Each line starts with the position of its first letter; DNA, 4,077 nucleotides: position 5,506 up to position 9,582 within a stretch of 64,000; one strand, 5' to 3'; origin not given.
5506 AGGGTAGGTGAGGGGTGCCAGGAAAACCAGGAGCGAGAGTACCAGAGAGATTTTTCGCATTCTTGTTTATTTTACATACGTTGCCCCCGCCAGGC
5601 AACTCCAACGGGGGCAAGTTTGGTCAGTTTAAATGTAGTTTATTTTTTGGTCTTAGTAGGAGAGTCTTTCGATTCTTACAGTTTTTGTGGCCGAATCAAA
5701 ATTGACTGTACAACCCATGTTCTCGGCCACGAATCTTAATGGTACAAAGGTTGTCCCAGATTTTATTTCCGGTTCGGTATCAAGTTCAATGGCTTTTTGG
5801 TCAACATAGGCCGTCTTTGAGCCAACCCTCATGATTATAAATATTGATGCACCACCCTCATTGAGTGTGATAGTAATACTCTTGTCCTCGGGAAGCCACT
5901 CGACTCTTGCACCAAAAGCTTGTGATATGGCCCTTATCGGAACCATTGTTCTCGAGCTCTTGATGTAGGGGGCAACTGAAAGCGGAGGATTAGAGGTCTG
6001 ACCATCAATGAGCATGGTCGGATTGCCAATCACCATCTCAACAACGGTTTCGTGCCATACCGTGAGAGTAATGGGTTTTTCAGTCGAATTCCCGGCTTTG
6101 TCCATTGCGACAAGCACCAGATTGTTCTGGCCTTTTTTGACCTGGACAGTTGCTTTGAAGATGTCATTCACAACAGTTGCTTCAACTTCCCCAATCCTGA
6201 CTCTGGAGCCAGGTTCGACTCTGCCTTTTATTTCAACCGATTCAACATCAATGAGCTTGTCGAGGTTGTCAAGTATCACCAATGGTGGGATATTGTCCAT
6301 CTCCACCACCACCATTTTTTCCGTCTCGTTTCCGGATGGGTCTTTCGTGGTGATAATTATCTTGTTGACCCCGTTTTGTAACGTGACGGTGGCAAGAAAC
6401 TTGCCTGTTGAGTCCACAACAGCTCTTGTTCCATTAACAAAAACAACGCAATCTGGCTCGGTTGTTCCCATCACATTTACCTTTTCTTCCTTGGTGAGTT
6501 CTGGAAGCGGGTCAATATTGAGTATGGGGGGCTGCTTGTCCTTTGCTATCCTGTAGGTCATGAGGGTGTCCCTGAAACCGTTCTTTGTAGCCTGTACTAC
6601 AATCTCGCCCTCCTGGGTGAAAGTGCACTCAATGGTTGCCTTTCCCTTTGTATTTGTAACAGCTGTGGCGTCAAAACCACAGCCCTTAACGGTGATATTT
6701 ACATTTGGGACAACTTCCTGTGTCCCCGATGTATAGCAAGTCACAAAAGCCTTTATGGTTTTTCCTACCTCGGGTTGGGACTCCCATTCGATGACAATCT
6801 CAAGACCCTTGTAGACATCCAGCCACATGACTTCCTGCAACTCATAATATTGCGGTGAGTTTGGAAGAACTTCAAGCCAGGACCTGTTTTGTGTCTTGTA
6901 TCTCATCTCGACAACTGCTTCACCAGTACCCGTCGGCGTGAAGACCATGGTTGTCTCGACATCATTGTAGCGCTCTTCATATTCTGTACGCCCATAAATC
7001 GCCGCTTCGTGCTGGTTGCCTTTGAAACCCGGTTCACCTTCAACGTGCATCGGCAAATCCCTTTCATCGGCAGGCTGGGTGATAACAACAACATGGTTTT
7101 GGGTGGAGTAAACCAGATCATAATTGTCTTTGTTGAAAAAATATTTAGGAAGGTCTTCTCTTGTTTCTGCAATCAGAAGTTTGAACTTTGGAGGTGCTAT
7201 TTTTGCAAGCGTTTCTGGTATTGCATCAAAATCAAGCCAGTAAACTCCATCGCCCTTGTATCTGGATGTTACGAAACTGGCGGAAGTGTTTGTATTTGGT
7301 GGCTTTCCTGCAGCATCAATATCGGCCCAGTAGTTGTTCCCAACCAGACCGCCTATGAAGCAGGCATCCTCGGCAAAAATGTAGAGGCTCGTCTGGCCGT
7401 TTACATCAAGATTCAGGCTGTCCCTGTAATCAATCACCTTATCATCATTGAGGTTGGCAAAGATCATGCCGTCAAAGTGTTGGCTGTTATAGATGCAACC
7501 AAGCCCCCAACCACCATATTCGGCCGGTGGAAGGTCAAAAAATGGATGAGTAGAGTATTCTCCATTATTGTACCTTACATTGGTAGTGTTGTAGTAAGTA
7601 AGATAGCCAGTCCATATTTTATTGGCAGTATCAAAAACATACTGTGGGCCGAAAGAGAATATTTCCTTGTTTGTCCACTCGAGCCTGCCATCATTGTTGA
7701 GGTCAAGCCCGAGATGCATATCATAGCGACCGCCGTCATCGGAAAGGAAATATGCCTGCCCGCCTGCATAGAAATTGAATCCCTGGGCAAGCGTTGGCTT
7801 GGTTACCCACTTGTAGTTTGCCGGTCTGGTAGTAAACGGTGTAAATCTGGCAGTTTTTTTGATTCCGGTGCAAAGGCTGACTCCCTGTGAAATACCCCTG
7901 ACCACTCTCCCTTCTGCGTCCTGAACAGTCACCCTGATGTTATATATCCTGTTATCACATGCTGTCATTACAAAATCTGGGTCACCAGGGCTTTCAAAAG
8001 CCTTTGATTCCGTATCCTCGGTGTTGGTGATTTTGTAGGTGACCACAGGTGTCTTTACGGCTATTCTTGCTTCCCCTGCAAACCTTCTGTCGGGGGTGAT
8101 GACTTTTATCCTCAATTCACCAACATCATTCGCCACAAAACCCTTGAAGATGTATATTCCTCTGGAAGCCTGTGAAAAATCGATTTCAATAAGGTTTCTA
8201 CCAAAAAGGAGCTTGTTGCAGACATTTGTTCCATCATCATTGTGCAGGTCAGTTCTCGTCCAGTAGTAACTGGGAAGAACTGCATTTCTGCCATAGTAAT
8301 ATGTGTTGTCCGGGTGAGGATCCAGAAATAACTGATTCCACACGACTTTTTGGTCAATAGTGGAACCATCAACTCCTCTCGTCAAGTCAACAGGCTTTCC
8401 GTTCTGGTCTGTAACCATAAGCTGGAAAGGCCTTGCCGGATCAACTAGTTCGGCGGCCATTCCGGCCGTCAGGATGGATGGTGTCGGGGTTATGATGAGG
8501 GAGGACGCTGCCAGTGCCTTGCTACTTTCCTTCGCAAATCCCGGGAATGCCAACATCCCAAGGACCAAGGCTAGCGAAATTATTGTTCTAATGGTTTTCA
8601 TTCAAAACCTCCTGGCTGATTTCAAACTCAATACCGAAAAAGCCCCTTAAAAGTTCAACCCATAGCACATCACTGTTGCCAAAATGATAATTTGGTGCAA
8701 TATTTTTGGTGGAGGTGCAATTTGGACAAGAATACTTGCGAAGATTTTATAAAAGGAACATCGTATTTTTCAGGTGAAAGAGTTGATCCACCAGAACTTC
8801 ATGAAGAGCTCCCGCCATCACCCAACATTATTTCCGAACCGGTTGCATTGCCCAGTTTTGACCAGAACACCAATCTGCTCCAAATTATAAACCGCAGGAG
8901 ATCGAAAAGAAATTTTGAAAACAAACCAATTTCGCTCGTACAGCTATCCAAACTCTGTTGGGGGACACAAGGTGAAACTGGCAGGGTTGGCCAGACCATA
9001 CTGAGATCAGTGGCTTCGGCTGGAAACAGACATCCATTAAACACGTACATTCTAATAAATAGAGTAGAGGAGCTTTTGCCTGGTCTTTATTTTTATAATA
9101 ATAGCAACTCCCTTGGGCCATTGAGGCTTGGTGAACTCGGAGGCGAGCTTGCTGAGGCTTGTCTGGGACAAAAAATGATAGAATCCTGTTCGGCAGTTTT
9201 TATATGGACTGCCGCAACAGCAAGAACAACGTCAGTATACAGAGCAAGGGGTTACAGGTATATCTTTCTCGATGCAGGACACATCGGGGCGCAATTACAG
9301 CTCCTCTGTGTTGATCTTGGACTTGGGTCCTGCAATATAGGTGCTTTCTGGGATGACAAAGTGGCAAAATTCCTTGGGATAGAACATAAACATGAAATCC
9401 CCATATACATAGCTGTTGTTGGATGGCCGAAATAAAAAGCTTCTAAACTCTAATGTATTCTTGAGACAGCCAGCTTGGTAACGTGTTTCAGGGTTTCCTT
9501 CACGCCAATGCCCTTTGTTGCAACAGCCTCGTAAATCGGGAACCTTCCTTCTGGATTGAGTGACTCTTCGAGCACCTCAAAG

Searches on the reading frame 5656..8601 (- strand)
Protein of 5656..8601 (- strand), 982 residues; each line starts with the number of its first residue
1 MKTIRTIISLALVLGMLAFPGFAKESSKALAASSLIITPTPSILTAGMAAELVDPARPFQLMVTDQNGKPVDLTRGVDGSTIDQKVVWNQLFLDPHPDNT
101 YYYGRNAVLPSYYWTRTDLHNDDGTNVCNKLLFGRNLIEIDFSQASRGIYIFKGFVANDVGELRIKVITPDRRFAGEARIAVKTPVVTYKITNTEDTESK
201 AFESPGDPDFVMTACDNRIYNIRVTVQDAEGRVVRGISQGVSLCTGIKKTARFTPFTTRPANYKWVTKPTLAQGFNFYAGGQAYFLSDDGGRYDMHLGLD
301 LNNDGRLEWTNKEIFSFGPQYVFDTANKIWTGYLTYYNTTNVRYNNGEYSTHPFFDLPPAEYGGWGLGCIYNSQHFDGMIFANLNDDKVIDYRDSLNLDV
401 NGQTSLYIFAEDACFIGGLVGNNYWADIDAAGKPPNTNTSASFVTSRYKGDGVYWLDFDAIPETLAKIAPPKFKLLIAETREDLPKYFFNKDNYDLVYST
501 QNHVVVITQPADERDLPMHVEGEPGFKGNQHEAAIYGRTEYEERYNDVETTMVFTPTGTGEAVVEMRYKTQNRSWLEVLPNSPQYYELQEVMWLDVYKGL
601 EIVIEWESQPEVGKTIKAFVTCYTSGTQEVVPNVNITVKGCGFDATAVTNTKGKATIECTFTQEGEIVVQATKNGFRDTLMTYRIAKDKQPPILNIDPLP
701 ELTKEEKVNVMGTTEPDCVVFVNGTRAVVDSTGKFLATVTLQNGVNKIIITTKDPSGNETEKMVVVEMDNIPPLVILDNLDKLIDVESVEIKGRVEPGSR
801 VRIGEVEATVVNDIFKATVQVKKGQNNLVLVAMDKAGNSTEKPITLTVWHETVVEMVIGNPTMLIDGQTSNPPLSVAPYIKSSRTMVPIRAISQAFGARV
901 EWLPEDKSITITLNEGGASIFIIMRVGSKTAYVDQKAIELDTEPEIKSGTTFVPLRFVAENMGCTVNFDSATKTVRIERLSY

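Call 43: search_protein_families(library=pfam, proteins=[window:5656-8601:-], max_evalue=0.001)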
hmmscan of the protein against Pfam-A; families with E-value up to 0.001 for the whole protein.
window:5656-8601:- (982 aa): 2 families
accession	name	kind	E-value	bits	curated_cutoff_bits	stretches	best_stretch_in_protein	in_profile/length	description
PF07833.16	Cu_amine_oxidN1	-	3.2e-44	149.7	24.2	2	866-977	3-108/108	Copper amine oxidase N-terminal domain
PF09136.16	Glucodextran_B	-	1.1e-13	51.4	27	2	701-769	12-82/83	Glucodextranase, domain B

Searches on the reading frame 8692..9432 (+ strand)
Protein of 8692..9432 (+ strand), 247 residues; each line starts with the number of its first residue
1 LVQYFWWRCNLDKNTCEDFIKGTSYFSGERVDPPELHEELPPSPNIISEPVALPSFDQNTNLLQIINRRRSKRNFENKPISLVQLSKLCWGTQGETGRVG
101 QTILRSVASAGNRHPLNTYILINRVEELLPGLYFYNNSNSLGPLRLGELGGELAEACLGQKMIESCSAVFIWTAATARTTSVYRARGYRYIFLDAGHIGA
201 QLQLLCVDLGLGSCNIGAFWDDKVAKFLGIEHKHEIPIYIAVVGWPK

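Call 43: search_protein_families(library=pfam, proteins=[window:8692-9432:+], max_evalue=0.001)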
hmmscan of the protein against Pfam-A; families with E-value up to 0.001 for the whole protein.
window:8692-9432:+ (247 aa): 2 families
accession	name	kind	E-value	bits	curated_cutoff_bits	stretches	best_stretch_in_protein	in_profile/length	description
PF00881.29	Nitroreductase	-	2e-23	83.9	23.5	1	66-245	1-167/167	Nitroreductase family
PF14512.11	TM1586_NiRdase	-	3.9e-06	27.1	27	0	194-242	83-130/215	Putative TM nitroreductase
